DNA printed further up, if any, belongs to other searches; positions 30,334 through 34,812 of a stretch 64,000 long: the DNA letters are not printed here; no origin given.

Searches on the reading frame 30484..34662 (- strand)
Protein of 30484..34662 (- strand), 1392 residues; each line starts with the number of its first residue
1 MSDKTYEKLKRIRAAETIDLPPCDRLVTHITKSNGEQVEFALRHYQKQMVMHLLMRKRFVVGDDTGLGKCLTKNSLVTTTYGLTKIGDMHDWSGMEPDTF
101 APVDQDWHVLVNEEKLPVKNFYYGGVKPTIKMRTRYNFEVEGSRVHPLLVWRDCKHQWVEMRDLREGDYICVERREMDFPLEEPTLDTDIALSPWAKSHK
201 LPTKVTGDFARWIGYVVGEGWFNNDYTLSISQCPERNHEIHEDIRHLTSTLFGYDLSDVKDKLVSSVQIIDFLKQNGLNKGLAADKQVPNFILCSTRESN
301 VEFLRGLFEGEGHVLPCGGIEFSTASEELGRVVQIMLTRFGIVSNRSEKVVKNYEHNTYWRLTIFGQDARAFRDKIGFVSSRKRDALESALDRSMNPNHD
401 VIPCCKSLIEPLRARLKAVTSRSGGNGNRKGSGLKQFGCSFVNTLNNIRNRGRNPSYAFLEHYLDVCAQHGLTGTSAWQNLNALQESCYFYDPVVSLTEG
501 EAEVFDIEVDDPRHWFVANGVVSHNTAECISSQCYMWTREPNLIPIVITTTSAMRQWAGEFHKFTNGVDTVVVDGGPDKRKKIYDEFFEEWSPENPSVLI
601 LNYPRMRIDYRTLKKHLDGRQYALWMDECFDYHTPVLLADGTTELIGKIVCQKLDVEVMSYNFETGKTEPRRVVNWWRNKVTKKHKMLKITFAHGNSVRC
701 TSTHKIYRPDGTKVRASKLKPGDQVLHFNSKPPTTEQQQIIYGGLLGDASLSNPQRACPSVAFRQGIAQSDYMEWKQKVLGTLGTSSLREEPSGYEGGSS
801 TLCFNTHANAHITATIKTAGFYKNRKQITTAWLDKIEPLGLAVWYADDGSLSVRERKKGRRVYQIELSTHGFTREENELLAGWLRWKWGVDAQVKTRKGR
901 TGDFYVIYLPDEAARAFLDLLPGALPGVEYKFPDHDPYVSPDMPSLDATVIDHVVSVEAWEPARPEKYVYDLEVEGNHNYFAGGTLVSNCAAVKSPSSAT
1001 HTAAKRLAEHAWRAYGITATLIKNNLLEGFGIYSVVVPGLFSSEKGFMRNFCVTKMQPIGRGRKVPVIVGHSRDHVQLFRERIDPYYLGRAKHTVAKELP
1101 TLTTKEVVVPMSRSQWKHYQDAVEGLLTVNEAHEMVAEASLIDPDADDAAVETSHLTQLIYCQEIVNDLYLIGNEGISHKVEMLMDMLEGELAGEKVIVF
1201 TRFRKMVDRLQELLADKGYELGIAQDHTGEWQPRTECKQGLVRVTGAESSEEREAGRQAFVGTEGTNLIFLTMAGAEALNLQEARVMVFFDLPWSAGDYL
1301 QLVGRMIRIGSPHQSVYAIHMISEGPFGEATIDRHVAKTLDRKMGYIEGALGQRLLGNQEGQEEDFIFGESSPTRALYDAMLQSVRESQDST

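Call 53: search_protein_families(library=phrogs, proteins=[window:30484-34662:-], max_evalue=0.00001)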
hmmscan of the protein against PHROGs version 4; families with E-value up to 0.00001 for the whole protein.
window:30484-34662:- (1392 aa): 6 families
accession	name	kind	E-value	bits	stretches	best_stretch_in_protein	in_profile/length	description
phrog_62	-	DNA, RNA and nucleotide metabolism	6.9e-57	193.9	1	993-1355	820-1137/1881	DNA helicase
phrog_9666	-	unknown function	2.9e-24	86.3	1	209-527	186-488/779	-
phrog_11023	-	DNA, RNA and nucleotide metabolism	7.1e-15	56.2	1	734-935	4-183/185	homing endonuclease with LAGLIDADG motif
phrog_16259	-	DNA, RNA and nucleotide metabolism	1.3e-14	55.3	1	624-727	228-328/330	DNA helicase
phrog_23807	-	unknown function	2.8e-09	36.3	1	1187-1354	519-679/1053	-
phrog_16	-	DNA, RNA and nucleotide metabolism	3.4e-07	29.8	0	1167-1313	470-590/986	DNA helicase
